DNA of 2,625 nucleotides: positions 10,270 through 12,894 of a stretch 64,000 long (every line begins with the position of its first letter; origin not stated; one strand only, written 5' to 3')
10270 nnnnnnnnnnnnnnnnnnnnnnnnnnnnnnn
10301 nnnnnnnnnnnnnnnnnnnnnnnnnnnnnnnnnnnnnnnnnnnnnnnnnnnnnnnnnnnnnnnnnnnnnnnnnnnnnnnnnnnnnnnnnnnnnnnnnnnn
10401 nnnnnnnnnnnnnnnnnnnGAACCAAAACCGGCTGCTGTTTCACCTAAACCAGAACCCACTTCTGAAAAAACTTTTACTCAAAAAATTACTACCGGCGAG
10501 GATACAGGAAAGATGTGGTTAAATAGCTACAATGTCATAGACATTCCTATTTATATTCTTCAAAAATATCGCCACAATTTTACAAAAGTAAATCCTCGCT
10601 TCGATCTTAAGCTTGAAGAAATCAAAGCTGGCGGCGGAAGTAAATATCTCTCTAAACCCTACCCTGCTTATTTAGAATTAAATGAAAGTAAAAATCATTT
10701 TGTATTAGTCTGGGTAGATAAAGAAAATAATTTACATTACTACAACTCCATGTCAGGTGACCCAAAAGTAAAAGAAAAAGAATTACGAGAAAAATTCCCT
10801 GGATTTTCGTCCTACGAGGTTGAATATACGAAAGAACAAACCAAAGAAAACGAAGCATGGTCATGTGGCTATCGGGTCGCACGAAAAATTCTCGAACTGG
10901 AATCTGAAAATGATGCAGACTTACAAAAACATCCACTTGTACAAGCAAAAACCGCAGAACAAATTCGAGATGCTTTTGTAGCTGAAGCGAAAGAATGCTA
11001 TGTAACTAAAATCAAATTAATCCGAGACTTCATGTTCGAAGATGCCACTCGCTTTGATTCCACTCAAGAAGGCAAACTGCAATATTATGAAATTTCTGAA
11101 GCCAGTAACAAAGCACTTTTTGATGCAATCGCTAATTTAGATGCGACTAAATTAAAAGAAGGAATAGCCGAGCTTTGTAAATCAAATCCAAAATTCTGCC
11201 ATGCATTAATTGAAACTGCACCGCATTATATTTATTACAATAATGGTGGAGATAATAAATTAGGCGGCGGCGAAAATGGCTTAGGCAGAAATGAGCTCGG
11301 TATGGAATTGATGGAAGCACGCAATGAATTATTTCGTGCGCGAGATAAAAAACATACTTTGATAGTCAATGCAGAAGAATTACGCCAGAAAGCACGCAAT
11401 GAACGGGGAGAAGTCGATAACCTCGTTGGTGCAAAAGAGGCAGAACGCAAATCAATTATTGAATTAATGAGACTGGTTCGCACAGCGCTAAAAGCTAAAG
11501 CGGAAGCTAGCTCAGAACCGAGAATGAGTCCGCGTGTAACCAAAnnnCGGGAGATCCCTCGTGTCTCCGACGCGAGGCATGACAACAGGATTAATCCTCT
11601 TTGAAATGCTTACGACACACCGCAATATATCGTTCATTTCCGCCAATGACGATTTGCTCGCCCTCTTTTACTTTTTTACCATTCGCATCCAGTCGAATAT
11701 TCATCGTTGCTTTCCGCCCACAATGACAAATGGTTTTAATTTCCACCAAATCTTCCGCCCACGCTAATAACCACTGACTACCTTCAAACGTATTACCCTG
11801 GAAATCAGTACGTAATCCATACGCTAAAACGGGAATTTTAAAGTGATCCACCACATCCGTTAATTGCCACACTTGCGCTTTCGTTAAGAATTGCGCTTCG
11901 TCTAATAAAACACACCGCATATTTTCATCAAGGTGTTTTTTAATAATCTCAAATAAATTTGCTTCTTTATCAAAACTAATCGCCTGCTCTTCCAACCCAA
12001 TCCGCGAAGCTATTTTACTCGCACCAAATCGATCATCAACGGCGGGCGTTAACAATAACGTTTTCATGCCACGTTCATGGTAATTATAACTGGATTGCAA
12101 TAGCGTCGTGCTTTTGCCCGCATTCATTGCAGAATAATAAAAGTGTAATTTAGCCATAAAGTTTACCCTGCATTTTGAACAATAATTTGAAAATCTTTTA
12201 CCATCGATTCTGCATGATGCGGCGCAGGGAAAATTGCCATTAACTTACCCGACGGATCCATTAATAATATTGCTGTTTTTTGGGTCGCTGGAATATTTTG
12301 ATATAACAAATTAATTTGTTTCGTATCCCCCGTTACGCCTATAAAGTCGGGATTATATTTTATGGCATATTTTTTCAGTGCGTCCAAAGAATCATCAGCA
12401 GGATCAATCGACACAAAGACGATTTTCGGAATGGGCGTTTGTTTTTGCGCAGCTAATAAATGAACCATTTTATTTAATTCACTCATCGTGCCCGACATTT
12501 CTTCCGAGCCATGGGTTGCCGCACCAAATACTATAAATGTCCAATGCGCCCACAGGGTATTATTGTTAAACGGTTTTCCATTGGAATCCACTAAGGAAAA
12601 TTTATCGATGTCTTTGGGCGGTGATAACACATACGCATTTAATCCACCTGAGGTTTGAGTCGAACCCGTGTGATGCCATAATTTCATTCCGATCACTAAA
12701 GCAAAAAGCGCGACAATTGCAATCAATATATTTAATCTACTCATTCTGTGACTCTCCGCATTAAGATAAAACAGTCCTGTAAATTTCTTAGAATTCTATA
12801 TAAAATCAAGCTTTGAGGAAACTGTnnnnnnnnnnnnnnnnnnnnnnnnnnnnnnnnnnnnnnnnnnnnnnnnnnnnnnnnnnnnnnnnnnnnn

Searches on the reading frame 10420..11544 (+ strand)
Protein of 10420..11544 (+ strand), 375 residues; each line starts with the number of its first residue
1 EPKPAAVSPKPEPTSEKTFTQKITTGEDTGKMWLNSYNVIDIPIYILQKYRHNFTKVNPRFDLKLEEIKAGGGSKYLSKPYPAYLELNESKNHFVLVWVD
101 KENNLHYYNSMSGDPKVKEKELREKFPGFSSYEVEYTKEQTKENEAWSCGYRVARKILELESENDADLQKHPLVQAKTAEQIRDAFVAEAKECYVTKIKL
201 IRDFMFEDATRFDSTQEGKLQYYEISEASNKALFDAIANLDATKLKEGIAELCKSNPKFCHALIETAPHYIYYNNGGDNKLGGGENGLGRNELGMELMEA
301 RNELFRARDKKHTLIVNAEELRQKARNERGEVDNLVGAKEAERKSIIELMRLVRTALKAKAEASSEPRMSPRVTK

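Call 70: predict_structure(protein=window:10420-11544:+)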
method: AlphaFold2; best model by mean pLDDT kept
length: 375 residues; sequences in the alignment: 1
mean_pLDDT: 41.8   pTM: 0.27
mean pLDDT of the five models: 41.8, 41.1, 40.4, 38.5, 33.9
residues with pLDDT >= 90: 1; 70-90: 33; 50-70: 39; < 50: 302
segments of 3 or more residues with pLDDT < 50: 1-7, 9-152, 176-187, 190-295, 300-302, 304-318, 369-371, 373-375
pLDDT, mean of each block of 10 residues (from residue 1): 42 29 25 22 24 23 27 28 32 39 40 41 39 29 37 50 57 49 47 41 33 31 32 38 44 44 39 33 35 49 46 43 69 70 78 82 55 46
secondary structure, 60 per line:
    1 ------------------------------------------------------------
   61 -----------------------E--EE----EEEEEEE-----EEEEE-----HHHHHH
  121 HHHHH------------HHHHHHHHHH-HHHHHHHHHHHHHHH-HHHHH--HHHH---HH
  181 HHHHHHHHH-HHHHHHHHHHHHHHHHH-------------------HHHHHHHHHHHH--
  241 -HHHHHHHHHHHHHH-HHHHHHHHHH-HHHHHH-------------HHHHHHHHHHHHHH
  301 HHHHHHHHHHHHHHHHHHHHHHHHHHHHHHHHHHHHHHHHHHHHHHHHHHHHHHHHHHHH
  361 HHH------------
elements in order: E93-99 E105-109 H115-125 H138-147 H149-163 H165-169 H172-175 H179-189 H191-207 H227-238 H242-255 H257-266 H268-273 H287-363

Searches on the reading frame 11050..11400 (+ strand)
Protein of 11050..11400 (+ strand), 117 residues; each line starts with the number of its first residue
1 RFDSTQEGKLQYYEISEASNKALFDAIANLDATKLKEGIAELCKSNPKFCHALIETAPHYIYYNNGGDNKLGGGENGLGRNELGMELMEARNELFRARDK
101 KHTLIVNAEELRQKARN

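Call 82: search_protein_families(library=pfam, proteins=[window:11050-11400:+], max_evalue=10)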
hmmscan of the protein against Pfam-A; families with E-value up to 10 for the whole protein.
window:11050-11400:+ (117 aa): 2 families
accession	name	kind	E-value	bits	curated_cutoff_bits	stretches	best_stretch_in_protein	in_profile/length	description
PF08719.17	NADAR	-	0.0052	17.5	35.1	1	43-94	101-162/163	NADAR domain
PF01083.28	Cutinase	-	0.22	11.9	25.9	1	35-68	130-163/173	Cutinase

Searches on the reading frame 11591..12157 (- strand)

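Call 14: search_protein_families(library=pfam, proteins=[window:11591-12157:-], max_evalue=0.00001)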
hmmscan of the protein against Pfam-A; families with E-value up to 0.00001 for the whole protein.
window:11591-12157:- (188 aa): 1 family
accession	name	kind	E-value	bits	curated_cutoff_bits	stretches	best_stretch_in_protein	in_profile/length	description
PF00265.24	TK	-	2.7e-56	190.6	20.6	1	2-185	1-176/176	Thymidine kinase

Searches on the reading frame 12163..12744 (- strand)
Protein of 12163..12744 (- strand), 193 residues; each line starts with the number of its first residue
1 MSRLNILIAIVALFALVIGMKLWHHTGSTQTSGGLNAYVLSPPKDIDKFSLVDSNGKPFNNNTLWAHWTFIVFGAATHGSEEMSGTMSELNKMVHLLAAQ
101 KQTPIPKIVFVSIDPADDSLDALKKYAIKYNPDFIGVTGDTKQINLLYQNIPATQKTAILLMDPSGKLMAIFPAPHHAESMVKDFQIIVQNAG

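Call 14: search_protein_families(library=pfam, proteins=[window:12163-12744:-], max_evalue=0.00001)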
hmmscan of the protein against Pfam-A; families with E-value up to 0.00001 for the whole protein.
window:12163-12744:- (193 aa): 1 family
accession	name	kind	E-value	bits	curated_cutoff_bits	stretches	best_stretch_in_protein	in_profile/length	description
PF02630.20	SCO1-SenC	-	3.3e-17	63.1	22.8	1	48-150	3-102/134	SCO1/SenC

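Call 38: search_protein_families(library=ncbifam, proteins=[window:12166-12744:-], max_evalue=0.00001)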
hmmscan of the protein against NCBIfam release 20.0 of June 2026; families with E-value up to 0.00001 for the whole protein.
window:12166-12744:- (193 aa): 0 families
